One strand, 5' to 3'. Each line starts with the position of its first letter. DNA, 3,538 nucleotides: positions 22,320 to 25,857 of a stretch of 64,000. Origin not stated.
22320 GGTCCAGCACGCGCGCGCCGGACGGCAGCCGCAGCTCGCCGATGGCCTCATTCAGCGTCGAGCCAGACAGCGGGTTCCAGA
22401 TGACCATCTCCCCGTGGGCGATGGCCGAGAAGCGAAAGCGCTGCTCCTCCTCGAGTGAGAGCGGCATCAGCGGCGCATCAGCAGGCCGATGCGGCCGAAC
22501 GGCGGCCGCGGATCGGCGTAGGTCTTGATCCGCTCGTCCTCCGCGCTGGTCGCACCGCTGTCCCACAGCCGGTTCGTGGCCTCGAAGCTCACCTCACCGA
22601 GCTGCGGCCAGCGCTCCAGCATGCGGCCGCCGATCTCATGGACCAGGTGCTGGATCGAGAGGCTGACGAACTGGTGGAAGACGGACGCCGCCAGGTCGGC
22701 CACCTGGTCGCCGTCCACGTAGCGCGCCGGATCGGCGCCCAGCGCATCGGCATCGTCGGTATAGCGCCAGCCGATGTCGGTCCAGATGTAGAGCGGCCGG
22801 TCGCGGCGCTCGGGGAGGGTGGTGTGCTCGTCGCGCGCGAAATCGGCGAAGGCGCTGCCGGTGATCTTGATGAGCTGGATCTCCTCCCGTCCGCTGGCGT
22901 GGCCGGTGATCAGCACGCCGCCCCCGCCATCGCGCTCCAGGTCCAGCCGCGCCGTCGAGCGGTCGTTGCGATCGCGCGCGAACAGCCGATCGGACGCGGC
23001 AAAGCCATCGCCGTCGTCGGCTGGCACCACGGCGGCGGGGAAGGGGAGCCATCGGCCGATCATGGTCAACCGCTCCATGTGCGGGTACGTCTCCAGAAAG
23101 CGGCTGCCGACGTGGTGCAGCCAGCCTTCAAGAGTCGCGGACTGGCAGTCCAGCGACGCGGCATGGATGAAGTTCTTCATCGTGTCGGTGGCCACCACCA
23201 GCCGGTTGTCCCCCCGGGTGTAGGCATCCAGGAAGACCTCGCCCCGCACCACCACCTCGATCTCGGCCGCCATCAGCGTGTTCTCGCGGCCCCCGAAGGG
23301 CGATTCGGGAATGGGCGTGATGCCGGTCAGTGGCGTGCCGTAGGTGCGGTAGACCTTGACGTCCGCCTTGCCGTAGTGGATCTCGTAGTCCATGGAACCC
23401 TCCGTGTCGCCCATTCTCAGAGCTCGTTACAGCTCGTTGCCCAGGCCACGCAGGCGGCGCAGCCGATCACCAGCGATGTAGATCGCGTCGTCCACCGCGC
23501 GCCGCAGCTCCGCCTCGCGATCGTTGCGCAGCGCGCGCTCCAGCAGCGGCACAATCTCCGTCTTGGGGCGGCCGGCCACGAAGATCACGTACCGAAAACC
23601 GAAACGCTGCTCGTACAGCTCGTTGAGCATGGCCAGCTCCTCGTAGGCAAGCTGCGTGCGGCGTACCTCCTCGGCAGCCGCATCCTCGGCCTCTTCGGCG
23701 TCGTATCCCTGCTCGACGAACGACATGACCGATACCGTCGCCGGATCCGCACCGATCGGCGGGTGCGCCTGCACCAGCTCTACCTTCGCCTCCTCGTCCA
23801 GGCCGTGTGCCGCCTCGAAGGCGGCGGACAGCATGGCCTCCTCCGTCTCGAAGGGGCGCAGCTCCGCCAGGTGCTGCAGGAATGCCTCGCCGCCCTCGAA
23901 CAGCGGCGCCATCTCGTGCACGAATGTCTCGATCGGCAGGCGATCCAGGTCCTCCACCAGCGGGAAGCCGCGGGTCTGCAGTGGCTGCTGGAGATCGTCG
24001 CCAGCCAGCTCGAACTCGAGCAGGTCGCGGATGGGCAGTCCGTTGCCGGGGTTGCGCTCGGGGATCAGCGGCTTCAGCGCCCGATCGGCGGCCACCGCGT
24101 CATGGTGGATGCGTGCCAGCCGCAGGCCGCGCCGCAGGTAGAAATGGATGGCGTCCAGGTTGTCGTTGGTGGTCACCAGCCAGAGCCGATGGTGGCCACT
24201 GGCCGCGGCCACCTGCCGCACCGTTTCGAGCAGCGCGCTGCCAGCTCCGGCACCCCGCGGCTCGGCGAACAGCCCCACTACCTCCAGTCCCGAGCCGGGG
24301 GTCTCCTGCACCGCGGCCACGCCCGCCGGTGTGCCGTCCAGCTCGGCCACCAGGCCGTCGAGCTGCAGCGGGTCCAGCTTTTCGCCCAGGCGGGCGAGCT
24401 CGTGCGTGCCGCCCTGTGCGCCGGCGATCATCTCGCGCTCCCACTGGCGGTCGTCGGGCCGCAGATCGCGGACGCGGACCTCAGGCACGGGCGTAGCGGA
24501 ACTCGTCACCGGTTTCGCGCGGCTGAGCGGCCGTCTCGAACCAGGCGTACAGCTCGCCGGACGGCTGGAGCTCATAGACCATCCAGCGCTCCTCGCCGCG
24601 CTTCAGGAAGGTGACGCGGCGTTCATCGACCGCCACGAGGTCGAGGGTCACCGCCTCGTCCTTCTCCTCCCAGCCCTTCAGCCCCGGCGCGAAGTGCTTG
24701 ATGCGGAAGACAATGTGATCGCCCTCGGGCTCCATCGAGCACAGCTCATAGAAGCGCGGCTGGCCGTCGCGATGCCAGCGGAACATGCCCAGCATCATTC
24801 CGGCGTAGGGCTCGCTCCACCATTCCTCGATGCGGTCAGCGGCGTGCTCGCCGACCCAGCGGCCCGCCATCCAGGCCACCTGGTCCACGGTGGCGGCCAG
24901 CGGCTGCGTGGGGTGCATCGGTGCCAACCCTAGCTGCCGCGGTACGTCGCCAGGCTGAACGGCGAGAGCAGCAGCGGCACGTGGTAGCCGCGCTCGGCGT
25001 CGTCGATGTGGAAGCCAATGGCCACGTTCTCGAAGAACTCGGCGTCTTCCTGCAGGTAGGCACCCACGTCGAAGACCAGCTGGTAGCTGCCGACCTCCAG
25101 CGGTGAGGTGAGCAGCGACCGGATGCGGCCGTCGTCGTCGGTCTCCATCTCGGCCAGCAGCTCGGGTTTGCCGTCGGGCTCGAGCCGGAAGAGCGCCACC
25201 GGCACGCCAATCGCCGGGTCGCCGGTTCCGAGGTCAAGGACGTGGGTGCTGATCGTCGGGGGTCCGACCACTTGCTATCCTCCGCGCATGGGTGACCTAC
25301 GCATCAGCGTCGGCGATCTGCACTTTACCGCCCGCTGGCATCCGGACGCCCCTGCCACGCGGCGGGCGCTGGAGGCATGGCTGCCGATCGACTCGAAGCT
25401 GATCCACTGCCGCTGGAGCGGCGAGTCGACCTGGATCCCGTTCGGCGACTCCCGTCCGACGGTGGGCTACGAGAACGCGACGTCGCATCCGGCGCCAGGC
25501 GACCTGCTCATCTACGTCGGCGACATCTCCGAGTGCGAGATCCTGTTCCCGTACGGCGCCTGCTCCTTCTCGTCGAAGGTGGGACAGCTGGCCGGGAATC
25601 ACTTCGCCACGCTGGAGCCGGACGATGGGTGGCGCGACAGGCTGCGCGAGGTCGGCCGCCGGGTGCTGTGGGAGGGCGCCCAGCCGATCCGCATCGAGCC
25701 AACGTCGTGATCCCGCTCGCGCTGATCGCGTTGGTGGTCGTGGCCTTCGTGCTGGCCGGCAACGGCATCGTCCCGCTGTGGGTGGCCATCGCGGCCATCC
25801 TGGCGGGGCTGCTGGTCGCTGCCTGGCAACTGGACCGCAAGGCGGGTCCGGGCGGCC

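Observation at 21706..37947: Uricolytic locus with XDH, uricase, HIU hydrolase, OHCU decarboxylase, a cyclic amidohydrolase and malate synthase, but no recognisable allantoate-to-glyoxylate enzymes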

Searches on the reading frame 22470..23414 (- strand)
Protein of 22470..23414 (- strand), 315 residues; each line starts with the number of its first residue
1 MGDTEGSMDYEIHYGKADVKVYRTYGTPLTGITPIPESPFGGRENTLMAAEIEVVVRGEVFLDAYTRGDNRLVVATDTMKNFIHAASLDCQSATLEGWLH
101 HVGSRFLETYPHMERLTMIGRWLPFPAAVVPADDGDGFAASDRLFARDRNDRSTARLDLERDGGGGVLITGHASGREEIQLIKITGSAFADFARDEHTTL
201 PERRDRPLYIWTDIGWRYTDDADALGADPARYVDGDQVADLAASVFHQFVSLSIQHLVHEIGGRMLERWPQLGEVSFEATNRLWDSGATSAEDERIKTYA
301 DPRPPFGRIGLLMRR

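Call 5: search_protein_families(library=pfam, proteins=[window:22470-23414:-], max_evalue=0.01)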
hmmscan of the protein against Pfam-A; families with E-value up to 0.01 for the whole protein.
window:22470-23414:- (315 aa): 1 family
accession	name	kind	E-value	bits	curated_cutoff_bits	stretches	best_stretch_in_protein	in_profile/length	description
PF01014.23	Uricase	-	1.5e-22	81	25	2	173-307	2-137/140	Uricase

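Call 7: search_protein_families(library=ncbifam, proteins=[window:22470-23414:-], max_evalue=0.001)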
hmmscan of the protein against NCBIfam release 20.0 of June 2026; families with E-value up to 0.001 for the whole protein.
window:22470-23414:- (315 aa): 1 family
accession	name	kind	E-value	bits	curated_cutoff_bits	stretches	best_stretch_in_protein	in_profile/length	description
TIGR03383.1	urate_oxi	equivalog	2.5e-57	194.4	168.4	1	12-315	5-283/283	factor-independent urate hydroxylase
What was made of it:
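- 22467..23414 (-): Cofactor-independent urate oxidase (uox). TIGR03383 scores 194, above the 168 cutoff (call 7).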

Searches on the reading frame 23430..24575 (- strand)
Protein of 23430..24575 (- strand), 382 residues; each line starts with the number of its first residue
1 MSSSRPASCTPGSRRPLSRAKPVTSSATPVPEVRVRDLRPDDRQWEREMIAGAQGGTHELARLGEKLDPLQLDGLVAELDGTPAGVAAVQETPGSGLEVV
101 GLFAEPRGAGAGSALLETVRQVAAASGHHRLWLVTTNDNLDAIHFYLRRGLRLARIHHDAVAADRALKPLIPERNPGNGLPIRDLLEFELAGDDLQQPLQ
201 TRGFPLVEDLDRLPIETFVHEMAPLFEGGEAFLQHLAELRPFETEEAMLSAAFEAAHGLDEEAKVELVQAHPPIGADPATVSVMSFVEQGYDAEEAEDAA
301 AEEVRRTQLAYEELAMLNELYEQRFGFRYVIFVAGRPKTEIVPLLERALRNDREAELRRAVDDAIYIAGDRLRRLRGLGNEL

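Call 5: search_protein_families(library=pfam, proteins=[window:23430-24575:-], max_evalue=0.01)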
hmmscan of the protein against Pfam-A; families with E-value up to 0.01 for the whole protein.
window:23430-24575:- (382 aa): 3 families
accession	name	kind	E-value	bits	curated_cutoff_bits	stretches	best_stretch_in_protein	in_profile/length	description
PF09349.15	OHCU_decarbox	-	4e-29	102.6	24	1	212-373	2-155/155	OHCU decarboxylase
PF00583.31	Acetyltransf_1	-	2e-11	44.6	20.7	1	73-150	34-115/116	Acetyltransferase (GNAT) family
PF13508.13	Acetyltransf_7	-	1.2e-06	29.3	27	1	75-150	6-81/84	Acetyltransferase (GNAT) domain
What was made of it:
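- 23427..24488 (-): GNAT domain fused to OHCU decarboxylase (uraD). PF00583 + PF09349 (call 5).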

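Call 7: search_protein_families(library=ncbifam, proteins=[window:23430-24575:-], max_evalue=0.001)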
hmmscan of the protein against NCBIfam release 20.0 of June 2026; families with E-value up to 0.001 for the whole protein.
window:23430-24575:- (382 aa): 8 families
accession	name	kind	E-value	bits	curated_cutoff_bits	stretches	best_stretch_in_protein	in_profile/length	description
NF010372.0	PRK13798.1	subfamily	5.3e-21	75.5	124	1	231-375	32-163/173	2-oxo-4-hydroxy-4-carboxy-5-ureidoimidazoline decarboxylase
TIGR03180.1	UraD_2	equivalog_domain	1.1e-19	71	139.4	1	230-375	20-157/158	2-oxo-4-hydroxy-4-carboxy-5-ureidoimidazoline decarboxylase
TIGR03164.1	UHCUDC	equivalog_domain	4.3e-18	65.9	96.25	1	216-374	4-156/157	2-oxo-4-hydroxy-4-carboxy-5-ureidoimidazoline decarboxylase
NF010371.0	PRK13797.1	equivalog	1e-17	64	814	1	229-375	369-517/521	allantoicase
NF010373.0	PRK13799.1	equivalog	7.7e-11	41.1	1087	1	211-377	9-174/591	unknown domain/N-carbamoyl-L-amino acid hydrolase fusion protein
NF008212.0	PRK10975.1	equivalog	0.0002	21.3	219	1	83-155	150-224/232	dTDP-4-amino-4,6-dideoxy-D-galactose acyltransferase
NF000487.1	stat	exception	0.00032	20.3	420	1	80-154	87-164/189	streptothricin N-acetyltransferase STAT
TIGR01575.1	rimI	equivalog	0.00064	19.9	86.4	0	76-157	36-118/132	ribosomal protein S18-alanine N-acetyltransferase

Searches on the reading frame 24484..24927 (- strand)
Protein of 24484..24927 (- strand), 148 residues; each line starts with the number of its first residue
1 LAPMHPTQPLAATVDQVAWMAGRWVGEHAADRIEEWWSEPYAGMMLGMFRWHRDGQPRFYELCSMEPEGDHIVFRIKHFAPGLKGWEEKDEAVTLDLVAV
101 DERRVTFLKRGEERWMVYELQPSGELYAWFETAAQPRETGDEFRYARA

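Call 5: search_protein_families(library=pfam, proteins=[window:24484-24927:-], max_evalue=0.01)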
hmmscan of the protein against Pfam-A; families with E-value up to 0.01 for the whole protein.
window:24484-24927:- (148 aa): 1 family
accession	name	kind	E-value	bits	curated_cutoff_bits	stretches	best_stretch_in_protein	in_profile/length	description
PF19780.4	DUF6265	-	4.2e-33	114.6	23.8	1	18-131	1-115/116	Domain of unknown function (DUF6265)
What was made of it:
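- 24481..24918 (-): DUF6265 protein of unknown role. Lineage-restricted. PF19780, E 4e-33 (call 5).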

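Call 7: search_protein_families(library=ncbifam, proteins=[window:24484-24927:-], max_evalue=0.001)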
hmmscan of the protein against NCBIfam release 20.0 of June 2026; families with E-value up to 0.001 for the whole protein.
window:24484-24927:- (148 aa): 0 families

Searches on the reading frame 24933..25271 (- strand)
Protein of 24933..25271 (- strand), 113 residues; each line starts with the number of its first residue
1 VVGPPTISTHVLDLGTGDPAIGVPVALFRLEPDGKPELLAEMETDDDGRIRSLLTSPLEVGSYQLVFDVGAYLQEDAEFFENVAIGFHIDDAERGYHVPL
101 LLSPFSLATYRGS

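Call 5: search_protein_families(library=pfam, proteins=[window:24933-25271:-], max_evalue=0.01)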
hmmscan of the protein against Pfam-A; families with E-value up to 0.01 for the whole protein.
window:24933-25271:- (113 aa): 1 family
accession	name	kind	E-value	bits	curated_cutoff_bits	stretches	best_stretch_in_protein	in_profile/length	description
PF00576.27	Transthyretin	-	5.4e-31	107.9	25.3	1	7-112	1-109/109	HIUase/Transthyretin family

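Call 7: search_protein_families(library=ncbifam, proteins=[window:24933-25271:-], max_evalue=0.001)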
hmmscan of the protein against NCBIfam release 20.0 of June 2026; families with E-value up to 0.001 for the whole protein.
window:24933-25271:- (113 aa): 2 families
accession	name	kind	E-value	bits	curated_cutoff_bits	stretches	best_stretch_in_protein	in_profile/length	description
TIGR02962.1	hdxy_isourate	equivalog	1e-31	109.6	87.45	1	6-113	3-113/113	hydroxyisourate hydrolase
NF011610.0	PRK15036.1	equivalog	7.9e-21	74.6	217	1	7-113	29-137/137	hydroxyisourate hydrolase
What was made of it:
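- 24930..25271 (-): 5-hydroxyisourate hydrolase (uraH), with C-terminal YRGS. TIGR02962 scores 110, above the 87 cutoff (call 7).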

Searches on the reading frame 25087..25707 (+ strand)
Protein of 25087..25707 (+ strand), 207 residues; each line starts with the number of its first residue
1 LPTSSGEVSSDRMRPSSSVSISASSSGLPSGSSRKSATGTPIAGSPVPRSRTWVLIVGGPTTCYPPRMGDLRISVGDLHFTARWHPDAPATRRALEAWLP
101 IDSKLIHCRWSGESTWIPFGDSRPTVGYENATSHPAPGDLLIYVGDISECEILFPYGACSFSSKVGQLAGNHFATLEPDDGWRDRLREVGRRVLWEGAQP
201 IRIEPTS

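Call 5: search_protein_families(library=pfam, proteins=[window:25087-25707:+], max_evalue=0.01)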
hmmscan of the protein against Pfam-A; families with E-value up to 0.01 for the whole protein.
window:25087-25707:+ (207 aa): 1 family
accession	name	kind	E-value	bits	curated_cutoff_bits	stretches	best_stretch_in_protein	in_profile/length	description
PF12903.12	DUF3830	-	9.4e-24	84.5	26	1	73-202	3-140/143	Protein of unknown function (DUF3830)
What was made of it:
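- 25288..25710 (+): DUF3830 cyclophilin-like protein. Conserved partner of allantoinase and AllC, and the candidate enzyme for the missing ureidoglycine/ureidoglycolate-to-glyoxylate step(s). PF12903 (call 5).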

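Call 7: search_protein_families(library=ncbifam, proteins=[window:25087-25707:+], max_evalue=0.001)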
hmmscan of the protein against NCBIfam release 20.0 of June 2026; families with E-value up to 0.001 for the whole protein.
window:25087-25707:+ (207 aa): 0 families
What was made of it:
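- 25707..26009 (+): 100-aa protein with two predicted membrane helices, translationally coupled to DUF3830 (GTGA overlap). No family hit (calls 5, 7).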
